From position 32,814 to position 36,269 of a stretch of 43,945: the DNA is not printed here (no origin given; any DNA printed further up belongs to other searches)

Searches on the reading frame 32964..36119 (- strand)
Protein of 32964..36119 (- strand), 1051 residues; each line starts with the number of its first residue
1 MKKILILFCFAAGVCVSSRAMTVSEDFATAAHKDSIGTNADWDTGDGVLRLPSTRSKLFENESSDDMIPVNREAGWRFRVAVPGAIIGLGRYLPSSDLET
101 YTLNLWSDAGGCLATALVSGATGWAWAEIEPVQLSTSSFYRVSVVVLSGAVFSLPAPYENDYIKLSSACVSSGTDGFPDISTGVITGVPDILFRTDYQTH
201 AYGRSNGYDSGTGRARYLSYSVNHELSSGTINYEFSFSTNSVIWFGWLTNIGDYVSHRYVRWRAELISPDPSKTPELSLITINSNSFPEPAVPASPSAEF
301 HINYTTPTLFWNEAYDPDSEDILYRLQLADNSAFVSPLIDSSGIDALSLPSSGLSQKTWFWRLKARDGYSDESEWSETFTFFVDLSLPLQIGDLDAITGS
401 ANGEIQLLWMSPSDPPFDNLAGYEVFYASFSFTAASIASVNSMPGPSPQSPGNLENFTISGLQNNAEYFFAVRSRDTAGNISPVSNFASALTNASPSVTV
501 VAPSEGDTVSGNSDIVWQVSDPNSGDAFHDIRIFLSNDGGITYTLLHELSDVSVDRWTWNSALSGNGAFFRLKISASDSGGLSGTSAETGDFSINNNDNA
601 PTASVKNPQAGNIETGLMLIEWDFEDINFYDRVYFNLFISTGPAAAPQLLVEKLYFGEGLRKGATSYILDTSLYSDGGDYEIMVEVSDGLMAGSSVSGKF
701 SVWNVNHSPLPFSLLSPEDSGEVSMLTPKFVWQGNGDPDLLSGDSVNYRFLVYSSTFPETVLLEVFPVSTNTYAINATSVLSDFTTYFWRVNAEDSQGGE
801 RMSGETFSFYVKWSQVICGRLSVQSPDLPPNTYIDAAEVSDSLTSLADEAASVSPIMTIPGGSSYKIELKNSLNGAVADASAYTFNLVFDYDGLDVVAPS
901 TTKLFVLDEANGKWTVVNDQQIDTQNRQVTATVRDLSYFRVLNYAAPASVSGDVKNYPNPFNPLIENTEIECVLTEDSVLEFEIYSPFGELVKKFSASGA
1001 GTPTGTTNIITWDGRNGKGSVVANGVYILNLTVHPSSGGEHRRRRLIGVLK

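Call 52: search_protein_families(library=pfam, proteins=[window:32964-36119:-], max_evalue=0.000001)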
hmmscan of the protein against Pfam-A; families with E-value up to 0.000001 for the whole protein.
window:32964-36119:- (1051 aa): 1 family
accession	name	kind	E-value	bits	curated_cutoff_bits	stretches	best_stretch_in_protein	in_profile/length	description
PF13313.11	DUF4082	-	2.4e-10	41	28.4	1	71-151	14-97/143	Domain of unknown function (DUF4082)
